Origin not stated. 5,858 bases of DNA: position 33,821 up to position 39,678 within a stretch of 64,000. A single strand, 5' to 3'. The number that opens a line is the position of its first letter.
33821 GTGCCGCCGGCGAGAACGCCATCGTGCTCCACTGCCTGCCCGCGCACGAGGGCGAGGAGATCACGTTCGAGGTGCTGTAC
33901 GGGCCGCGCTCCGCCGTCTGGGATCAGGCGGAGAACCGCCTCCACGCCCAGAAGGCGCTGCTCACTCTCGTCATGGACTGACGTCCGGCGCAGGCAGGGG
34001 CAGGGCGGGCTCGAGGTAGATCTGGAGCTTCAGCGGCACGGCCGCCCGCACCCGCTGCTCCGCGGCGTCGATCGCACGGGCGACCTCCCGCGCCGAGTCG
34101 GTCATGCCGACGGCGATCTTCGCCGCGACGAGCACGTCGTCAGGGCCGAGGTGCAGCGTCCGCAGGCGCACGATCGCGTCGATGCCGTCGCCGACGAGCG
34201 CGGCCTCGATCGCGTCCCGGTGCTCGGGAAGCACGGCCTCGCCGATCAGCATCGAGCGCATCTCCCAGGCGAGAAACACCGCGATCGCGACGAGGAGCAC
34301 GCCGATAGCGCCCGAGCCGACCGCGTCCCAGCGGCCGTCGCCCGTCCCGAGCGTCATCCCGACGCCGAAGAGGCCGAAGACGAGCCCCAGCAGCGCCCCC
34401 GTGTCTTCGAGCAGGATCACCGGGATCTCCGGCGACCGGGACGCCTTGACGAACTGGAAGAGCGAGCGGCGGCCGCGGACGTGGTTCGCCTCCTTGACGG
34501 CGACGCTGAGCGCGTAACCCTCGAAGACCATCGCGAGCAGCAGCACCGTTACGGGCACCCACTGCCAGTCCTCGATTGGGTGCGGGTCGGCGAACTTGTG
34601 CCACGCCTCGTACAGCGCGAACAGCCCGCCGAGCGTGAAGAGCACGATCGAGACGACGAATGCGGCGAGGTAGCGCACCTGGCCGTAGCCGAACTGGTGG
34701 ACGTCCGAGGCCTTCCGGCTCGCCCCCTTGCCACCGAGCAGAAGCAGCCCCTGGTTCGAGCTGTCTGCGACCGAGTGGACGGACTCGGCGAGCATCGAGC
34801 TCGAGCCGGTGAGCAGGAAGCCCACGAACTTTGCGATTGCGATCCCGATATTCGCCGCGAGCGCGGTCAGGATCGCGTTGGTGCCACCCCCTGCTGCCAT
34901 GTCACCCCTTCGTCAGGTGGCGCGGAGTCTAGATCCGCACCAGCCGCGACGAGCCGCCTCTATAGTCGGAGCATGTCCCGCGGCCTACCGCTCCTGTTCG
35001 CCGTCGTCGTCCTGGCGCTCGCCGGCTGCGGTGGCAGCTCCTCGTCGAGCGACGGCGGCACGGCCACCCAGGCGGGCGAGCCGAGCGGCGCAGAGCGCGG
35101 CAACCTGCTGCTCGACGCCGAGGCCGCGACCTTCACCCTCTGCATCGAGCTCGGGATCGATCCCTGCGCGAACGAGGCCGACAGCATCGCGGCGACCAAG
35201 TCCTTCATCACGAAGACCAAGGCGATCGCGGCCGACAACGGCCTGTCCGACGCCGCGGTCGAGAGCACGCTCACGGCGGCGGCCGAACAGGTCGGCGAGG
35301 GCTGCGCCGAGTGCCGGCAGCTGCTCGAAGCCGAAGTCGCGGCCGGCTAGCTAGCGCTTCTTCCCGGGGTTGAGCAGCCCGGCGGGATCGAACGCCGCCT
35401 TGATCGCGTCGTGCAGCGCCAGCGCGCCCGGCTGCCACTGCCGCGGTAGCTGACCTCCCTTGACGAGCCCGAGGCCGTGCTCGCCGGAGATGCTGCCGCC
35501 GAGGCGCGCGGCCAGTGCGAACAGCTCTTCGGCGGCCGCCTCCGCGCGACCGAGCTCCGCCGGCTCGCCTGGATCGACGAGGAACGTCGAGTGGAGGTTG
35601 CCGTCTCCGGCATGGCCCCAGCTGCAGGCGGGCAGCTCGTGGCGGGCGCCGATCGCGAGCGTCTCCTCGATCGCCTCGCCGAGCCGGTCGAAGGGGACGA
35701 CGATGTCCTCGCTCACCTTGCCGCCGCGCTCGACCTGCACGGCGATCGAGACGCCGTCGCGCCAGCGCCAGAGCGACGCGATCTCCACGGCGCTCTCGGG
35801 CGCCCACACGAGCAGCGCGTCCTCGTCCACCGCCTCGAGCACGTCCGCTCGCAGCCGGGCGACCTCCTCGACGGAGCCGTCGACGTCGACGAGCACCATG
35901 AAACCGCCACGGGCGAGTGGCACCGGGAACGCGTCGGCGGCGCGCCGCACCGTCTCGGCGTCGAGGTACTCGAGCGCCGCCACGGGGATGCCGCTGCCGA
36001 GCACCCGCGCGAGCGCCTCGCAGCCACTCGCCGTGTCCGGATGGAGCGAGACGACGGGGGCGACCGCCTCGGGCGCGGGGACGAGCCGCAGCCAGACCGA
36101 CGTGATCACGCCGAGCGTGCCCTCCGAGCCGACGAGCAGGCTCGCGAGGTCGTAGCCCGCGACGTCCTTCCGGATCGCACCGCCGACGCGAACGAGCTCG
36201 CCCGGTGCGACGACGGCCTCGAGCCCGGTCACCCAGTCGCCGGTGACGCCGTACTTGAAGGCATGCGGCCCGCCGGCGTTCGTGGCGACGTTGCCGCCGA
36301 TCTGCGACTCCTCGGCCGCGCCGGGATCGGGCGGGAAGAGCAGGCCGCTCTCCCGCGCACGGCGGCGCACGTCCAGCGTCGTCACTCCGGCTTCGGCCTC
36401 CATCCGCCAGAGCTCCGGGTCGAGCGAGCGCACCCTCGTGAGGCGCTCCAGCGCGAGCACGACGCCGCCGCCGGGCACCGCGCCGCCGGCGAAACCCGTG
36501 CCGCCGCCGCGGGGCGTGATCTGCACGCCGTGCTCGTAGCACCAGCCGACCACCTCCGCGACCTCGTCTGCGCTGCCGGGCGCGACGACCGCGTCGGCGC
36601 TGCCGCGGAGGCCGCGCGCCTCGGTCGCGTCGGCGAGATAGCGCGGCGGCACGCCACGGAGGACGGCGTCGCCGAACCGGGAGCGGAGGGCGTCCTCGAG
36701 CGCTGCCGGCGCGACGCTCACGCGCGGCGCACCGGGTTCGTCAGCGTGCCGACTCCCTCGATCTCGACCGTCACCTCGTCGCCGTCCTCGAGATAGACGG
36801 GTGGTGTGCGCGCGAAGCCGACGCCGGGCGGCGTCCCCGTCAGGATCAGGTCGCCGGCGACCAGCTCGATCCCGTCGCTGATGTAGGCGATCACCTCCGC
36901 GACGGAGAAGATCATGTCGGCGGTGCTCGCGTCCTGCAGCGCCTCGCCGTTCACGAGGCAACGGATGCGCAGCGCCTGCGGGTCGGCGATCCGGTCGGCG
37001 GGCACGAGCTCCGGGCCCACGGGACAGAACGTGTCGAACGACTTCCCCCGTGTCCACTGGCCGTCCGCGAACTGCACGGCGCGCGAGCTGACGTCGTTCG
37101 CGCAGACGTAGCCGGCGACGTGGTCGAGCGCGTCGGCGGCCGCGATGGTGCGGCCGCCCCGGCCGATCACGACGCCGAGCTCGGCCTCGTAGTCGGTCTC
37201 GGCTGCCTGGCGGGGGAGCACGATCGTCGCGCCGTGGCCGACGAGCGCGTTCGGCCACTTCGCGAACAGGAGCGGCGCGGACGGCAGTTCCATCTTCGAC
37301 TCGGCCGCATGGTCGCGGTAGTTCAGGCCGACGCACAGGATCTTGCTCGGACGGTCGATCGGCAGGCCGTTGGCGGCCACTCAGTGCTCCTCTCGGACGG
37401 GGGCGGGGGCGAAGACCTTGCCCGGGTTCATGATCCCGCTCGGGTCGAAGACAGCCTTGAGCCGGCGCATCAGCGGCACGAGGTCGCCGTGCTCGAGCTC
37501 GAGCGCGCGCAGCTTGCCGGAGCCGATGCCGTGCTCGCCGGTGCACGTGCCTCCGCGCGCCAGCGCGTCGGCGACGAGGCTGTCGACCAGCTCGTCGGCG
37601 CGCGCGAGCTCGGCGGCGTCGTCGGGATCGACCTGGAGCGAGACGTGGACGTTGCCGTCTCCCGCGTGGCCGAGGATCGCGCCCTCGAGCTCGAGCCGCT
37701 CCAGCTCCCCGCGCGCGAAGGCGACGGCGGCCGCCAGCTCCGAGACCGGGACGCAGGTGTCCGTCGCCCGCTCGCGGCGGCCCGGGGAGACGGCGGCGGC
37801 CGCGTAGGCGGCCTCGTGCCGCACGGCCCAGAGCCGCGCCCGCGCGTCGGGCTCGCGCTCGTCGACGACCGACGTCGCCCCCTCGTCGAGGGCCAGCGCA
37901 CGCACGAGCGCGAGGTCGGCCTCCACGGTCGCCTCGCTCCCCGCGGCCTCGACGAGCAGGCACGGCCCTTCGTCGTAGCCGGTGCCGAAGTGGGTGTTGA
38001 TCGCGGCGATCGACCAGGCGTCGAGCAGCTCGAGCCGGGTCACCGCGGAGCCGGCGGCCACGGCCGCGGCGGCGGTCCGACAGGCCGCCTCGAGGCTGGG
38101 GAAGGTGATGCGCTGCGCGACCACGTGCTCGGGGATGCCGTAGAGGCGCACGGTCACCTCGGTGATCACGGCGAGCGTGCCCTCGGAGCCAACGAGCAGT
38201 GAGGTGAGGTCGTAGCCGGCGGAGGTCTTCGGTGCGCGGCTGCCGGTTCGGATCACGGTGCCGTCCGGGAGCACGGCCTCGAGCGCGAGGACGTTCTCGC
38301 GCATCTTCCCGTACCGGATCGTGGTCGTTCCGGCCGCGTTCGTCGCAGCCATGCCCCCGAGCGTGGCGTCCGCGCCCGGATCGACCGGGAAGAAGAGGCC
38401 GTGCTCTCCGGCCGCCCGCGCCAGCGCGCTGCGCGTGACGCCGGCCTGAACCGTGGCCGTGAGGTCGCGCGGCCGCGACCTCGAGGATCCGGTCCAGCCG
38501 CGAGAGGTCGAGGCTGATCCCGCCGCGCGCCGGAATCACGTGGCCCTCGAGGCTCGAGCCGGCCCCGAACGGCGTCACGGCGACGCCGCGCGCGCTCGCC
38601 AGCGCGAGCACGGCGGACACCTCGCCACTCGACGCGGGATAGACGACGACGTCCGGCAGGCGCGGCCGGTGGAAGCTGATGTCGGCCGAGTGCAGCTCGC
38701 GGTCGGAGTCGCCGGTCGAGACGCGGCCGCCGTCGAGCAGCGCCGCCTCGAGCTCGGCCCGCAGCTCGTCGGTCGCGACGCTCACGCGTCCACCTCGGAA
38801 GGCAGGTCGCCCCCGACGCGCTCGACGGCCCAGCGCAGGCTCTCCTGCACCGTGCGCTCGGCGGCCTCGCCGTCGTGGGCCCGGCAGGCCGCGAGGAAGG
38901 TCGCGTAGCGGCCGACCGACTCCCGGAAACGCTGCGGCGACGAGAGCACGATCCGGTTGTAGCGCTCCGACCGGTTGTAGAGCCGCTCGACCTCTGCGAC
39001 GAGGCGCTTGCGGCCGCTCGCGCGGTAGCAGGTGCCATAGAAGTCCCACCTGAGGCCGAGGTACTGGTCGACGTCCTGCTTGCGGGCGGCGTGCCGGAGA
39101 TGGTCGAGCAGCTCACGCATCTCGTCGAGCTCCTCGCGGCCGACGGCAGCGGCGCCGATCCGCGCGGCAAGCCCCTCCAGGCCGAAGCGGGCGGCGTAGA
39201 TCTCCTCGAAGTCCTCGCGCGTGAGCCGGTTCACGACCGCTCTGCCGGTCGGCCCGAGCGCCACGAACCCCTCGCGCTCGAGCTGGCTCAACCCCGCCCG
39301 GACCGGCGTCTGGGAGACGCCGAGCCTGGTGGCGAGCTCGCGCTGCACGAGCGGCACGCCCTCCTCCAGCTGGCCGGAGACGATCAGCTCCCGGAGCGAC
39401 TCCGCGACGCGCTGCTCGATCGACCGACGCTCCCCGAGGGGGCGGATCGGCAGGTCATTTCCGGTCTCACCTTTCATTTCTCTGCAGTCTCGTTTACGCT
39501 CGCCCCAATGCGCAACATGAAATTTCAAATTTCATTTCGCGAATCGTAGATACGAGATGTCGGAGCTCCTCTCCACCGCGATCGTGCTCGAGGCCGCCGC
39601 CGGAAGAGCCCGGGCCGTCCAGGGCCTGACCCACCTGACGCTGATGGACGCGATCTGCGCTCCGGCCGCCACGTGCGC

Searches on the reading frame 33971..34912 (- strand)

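Call 58: search_protein_families(library=pfam, proteins=[window:33971-34912:-], max_evalue=0.001)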
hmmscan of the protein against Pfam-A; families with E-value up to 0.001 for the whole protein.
window:33971-34912:- (313 aa): 1 family
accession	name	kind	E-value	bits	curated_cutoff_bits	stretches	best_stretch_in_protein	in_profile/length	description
PF01545.26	Cation_efflux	-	2.2e-37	129.2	26.6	1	15-222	2-197/198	Cation efflux family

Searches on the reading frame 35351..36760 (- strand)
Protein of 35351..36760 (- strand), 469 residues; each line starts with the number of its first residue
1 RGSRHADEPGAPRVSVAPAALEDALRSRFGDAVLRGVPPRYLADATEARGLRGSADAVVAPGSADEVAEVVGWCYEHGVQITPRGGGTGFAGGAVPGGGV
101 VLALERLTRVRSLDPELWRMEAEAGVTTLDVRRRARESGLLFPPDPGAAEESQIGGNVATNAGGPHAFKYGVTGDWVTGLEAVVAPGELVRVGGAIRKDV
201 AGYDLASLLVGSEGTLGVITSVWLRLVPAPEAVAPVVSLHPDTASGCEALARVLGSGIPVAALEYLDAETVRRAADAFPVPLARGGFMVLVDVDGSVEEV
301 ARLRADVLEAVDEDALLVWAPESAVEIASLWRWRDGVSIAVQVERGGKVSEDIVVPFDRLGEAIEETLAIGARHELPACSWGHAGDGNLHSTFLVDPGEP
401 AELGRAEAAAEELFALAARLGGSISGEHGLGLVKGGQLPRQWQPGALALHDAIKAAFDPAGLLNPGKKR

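Call 25: search_protein_families(library=ncbifam, max_evalue=0.00001, proteins=[window:35351-36760:-])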
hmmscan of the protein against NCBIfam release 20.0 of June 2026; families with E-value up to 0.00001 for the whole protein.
window:35351-36760:- (469 aa): 6 families
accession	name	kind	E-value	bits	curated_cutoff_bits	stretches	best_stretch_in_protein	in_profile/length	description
TIGR00387.1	glcD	equivalog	1.7e-98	330.2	567.9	1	58-467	1-413/413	glycolate oxidase subunit GlcD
NF008408.0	PRK11230.1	equivalog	2.3e-66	224.3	897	1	55-468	56-471/499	glycolate oxidase subunit GlcD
NF049975.1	2HglutDHaseYdiJ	equivalog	1.6e-30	105.7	1350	2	56-191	53-191/1018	D-2-hydroxyglutarate dehydrogenase YdiJ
NF008439.0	PRK11282.1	equivalog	4.5e-28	98.1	284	1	66-272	10-215/358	glycolate oxidase subunit GlcE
NF053785.1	DcplphribOxDprE1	equivalog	2.9e-11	43.2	500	1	55-229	15-183/449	decaprenylphosphoryl-beta-D-ribose oxidase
TIGR01678.1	FAD_lactone_ox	subfamily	9.7e-10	37.9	396.8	1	56-229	16-181/438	sugar 1,4-lactone oxidase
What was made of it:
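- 35351..36760 (-): glcD-like FAD-linked oxidase (distal gene of the divergent unit). NCBIfam glcD 330 bits, below the cutoff of 568 (call 25).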

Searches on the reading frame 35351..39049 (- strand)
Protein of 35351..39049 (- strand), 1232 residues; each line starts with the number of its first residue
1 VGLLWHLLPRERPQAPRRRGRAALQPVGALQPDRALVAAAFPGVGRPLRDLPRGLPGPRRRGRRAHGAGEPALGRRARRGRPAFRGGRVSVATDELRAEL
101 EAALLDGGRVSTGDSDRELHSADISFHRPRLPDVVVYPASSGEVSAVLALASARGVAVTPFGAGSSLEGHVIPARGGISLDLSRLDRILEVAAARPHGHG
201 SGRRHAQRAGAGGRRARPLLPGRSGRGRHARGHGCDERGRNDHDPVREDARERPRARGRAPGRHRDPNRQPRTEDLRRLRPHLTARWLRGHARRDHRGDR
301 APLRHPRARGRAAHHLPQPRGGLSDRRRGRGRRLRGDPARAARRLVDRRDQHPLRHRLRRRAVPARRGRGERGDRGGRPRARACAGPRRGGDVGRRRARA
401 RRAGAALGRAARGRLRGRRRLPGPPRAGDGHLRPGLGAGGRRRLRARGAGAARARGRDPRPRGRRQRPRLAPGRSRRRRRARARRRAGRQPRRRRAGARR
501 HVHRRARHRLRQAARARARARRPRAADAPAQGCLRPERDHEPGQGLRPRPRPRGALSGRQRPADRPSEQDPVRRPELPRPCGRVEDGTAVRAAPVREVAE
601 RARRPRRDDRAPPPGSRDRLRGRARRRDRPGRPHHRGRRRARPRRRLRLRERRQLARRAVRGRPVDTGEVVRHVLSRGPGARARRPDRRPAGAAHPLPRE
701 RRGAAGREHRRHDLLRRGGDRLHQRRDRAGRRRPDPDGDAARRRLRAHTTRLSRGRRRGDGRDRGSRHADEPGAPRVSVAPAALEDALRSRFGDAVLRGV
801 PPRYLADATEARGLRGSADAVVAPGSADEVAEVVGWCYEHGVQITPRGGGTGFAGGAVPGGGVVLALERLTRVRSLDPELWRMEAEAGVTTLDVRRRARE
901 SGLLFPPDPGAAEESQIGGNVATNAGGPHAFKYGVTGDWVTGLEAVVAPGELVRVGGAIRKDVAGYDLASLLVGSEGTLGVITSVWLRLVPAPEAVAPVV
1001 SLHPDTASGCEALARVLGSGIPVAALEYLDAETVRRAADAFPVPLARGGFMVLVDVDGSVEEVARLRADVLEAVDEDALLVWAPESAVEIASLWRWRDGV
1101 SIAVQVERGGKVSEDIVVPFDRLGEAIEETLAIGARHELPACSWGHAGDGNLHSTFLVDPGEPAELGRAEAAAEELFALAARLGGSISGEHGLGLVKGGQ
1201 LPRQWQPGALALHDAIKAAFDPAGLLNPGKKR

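Call 6: search_protein_families(library=pfam, proteins=[window:35351-39049:-])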
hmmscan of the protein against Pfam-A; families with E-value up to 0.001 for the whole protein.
window:35351-39049:- (1232 aa): 2 families
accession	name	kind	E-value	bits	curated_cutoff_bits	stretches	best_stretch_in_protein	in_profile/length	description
PF01565.28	FAD_binding_4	-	5.4e-55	185.3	26.4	2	819-956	2-139/139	FAD binding domain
PF02913.24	FAD-oxidase_C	-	1e-49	169.9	21.2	1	993-1230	2-247/248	FAD linked oxidases, C-terminal domain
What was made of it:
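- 35351..36760 (-): Pfam FAD_binding_4 + FAD-oxidase_C (call 6).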

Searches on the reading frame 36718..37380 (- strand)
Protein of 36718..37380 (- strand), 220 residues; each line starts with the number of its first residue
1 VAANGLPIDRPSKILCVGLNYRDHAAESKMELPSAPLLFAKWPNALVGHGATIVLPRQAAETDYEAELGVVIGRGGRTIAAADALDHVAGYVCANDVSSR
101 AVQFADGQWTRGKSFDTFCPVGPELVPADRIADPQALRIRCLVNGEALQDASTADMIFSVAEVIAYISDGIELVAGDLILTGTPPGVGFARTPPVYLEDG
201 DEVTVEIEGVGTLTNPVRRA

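Call 25: search_protein_families(library=ncbifam, max_evalue=0.00001, proteins=[window:36718-37380:-])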
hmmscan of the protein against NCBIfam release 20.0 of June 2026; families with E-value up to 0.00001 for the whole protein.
window:36718-37380:- (220 aa): 6 families
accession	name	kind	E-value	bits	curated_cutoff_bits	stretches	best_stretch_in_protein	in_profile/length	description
NF053535.1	DhyDRhmHlse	equivalog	7.4e-71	238.7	500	1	5-215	64-276/284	2,4-didehydro-3-deoxy-L-rhamnonate hydrolase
TIGR02303.1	HpaG-C-term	equivalog_domain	1.3e-52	178.7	276.4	1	10-218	41-243/245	4-hydroxyphenylacetate degradation bifunctional isomerase/decarboxylase, C-terminal subunit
NF011750.0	PRK15203.1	equivalog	3e-47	161.4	811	1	13-216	224-421/429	4-hydroxyphenylacetate degradation bifunctional isomerase/decarboxylase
NF009399.0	PRK12764.1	equivalog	6.2e-41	140.9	444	1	9-210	19-212/501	fumarylacetoacetate hydrolase family protein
TIGR02305.1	HpaG-N-term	equivalog_domain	2e-36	125.4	228.65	1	31-217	28-205/205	4-hydroxyphenylacetate degradation bifunctional isomerase/decarboxylase, N-terminal subunit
NF007967.0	PRK10691.1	equivalog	1.6e-34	119.2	201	1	12-209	17-211/219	fumarylacetoacetate hydrolase family protein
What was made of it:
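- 36718..37380 (-): FAH-family hydrolase/decarboxylase. Best NCBIfam match is 2,4-didehydro-3-deoxy-L-rhamnonate hydrolase, 239 bits, below the cutoff of 500 (call 25).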

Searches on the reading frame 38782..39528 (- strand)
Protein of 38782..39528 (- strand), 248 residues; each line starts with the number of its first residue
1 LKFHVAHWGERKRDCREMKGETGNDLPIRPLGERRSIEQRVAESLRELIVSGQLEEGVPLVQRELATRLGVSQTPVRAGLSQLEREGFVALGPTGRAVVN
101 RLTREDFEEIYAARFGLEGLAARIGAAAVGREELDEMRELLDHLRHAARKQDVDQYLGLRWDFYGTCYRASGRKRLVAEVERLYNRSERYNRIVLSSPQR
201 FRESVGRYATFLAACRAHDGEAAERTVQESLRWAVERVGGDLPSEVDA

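Call 6: search_protein_families(library=pfam, proteins=[window:38782-39528:-])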
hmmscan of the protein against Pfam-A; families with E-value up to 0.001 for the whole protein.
window:38782-39528:- (248 aa): 4 families
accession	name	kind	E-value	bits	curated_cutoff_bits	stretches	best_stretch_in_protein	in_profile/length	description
PF07729.17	FCD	-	2.4e-23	83.3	24.3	1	109-231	1-123/125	FCD domain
PF00392.27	GntR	-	4.1e-13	49.2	27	1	39-91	3-56/64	Bacterial regulatory proteins, gntR family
PF13545.12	HTH_Crp_2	-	3.3e-05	24.2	27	1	39-92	1-56/70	Crp-like helix-turn-helix domain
PF13412.12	HTH_24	-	0.00011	22.1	21.9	1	62-89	20-47/48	Winged helix-turn-helix DNA-binding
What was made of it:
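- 38782..39528 (-): GntR/FCD-family regulator (longest ORF; the likely start is the ATG at 39458). Pfam GntR + FCD (call 6).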

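Call 25: search_protein_families(library=ncbifam, max_evalue=0.00001, proteins=[window:38782-39528:-])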
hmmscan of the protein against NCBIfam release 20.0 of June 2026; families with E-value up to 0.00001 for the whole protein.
window:38782-39528:- (248 aa): 8 families
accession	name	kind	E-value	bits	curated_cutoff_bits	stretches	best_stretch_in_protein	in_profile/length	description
TIGR03338.1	phnR_burk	equivalog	5.5e-24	85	271.5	1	34-233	9-208/212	phosphonate utilization associated transcriptional regulator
NF008504.0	PRK11414.1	equivalog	3.1e-20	72.9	225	1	36-233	11-210/221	GntR family transcriptional regulator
NF003011.0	PRK03837.1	subfamily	1.8e-12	47.4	260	1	29-105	7-83/241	transcriptional regulator NanR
NF052282.1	PLP_TF_PdxR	equivalog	1.1e-07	31.3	320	1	38-106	3-72/448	MocR-like pyridoxine biosynthesis transcription factor PdxR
NF007442.0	PRK09990.1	equivalog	4.8e-07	29.5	301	1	33-105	7-80/256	transcriptional regulator GlcC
NF052281.1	rhizopine_MocR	equivalog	3e-06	26.2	650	1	35-108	17-91/479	rhizopine catabolism transcriptional regulator MocR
NF007741.0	PRK10421.1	equivalog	5e-06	26.1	311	1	35-89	6-61/262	transcriptional regulator LldR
NF008576.0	PRK11534.1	equivalog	9.1e-06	25.5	218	0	43-221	14-200/225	DNA-binding transcriptional regulator CsiR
